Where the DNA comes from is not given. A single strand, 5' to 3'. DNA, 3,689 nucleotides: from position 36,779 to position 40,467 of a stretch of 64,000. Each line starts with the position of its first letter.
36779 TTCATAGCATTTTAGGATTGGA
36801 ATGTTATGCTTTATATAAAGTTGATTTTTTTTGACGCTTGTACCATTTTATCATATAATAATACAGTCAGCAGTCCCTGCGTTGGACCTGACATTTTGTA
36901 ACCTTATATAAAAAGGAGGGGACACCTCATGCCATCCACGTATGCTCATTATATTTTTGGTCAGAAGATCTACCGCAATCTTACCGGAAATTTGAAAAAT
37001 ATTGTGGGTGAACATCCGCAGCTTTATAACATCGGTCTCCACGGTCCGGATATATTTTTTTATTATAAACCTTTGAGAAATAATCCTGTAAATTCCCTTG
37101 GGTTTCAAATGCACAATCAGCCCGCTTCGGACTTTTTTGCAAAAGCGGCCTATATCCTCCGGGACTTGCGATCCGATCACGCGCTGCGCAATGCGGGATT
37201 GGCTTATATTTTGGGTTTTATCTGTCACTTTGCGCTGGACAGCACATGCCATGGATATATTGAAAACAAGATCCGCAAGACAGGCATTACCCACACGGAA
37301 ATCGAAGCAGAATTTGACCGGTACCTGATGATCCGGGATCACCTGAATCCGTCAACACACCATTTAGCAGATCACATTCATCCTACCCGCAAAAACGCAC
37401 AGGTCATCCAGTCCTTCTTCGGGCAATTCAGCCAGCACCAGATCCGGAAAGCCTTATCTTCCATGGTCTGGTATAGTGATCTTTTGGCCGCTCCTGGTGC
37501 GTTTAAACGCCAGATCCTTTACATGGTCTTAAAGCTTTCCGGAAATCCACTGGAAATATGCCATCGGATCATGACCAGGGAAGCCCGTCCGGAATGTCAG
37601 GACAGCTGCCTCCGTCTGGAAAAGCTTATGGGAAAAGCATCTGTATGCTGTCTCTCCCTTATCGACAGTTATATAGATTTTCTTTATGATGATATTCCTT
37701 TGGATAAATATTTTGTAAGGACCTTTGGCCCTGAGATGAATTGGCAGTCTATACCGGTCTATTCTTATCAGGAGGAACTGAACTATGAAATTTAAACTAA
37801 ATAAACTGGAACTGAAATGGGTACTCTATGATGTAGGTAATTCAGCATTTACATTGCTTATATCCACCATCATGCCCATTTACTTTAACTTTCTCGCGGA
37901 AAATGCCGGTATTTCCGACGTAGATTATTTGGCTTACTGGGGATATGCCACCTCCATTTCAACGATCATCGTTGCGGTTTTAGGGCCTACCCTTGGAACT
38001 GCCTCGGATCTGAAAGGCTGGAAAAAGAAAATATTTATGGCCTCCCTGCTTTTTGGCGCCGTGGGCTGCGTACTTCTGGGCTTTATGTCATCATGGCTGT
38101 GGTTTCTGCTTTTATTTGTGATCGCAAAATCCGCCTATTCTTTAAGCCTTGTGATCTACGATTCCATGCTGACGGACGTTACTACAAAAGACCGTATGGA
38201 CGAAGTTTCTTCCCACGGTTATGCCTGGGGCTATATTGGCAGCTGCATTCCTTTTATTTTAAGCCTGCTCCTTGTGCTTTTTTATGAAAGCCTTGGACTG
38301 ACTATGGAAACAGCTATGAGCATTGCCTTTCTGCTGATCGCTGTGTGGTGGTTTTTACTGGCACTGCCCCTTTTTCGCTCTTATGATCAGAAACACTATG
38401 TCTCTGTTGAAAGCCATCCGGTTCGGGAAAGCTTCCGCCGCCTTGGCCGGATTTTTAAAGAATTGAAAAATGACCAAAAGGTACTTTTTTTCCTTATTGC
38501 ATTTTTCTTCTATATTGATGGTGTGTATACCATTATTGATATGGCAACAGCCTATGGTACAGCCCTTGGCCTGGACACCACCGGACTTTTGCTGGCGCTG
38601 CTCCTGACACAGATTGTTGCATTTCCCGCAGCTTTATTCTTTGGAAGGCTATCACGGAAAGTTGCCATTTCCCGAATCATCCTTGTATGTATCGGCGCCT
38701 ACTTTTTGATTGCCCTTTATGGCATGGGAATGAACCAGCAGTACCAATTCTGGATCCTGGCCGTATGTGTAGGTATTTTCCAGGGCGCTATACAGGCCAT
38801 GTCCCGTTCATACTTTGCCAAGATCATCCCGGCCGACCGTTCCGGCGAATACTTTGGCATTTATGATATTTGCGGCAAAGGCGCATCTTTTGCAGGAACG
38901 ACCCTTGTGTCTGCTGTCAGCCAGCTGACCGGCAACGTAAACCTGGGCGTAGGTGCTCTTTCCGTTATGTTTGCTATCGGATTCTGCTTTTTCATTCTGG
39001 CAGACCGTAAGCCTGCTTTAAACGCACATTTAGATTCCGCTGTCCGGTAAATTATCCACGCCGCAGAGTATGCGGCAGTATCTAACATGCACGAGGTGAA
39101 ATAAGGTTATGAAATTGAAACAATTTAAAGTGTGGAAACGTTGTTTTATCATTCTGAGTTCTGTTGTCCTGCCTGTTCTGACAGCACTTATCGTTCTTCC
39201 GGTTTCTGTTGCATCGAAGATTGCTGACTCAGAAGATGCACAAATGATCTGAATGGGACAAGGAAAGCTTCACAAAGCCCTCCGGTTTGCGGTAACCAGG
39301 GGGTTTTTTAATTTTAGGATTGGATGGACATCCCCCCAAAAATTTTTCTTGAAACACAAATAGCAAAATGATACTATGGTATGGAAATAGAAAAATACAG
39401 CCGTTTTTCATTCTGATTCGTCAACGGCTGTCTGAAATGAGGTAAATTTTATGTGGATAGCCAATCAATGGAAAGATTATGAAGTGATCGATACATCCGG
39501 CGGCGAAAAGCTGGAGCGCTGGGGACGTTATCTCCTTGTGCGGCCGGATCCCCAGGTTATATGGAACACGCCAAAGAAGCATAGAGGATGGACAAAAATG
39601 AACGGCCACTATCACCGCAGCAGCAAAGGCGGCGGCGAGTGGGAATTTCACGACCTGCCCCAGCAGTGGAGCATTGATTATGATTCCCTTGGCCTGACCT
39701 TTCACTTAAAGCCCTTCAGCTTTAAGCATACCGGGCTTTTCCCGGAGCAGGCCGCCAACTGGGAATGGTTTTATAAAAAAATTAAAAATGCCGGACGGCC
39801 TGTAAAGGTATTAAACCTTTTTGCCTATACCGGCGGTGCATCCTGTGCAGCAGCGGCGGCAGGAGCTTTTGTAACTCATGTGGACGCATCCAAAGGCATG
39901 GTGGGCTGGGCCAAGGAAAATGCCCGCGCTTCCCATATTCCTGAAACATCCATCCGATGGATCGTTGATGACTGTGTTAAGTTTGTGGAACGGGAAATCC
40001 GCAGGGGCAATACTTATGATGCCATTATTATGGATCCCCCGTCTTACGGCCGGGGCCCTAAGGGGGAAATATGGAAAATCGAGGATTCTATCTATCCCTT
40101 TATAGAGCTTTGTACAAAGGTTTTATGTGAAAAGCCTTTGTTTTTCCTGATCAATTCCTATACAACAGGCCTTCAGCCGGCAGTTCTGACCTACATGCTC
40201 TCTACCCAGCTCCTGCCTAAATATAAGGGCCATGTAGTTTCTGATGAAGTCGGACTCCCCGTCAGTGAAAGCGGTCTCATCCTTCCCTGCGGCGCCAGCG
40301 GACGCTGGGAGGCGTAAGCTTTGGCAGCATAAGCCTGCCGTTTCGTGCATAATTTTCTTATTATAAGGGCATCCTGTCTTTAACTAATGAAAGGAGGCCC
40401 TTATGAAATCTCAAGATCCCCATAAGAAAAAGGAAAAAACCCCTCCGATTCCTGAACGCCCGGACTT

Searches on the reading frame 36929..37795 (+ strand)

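Call 63: search_protein_families(library=pfam, proteins=[window:36929-37795:+], max_evalue=0.00001)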
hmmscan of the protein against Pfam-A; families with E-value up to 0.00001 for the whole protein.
window:36929-37795:+ (288 aa): 1 family
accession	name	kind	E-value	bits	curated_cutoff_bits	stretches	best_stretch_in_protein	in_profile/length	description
PF00882.24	Zn_dep_PLPC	-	2.6e-12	47.5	26.8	1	7-157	2-147/167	Zinc dependent phospholipase C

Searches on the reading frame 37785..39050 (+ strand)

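Call 63: search_protein_families(library=pfam, proteins=[window:37785-39050:+], max_evalue=0.00001)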
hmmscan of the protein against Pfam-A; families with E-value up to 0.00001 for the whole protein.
window:37785-39050:+ (421 aa): 2 families
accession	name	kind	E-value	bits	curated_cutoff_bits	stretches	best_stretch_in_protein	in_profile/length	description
PF11700.14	ATG22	-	1.2e-55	189.5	24.1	2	136-409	188-475/482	Vacuole effluxer Atg22 like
PF07690.21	MFS_1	-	3.3e-27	95.8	33.4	1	22-371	8-346/347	Major Facilitator Superfamily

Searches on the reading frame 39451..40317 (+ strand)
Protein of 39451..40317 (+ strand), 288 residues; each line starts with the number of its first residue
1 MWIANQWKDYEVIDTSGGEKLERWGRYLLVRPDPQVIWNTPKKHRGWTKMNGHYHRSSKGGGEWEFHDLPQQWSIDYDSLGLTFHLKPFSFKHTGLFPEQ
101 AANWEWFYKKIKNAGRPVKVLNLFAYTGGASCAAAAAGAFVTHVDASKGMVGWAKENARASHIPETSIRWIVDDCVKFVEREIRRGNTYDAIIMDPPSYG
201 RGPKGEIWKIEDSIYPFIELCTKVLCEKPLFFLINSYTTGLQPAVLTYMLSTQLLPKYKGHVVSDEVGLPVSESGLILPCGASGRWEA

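Call 63: search_protein_families(library=pfam, proteins=[window:39451-40317:+], max_evalue=0.00001)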
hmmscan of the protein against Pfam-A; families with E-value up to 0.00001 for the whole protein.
window:39451-40317:+ (288 aa): 2 families
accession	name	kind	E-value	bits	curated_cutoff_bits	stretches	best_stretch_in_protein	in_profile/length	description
PF10672.15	Methyltrans_SAM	-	4e-13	49.7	27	1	58-202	71-209/286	S-adenosylmethionine-dependent methyltransferase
PF03602.21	Cons_hypoth95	-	8e-07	29.3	24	1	107-197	32-122/182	Conserved hypothetical protein 95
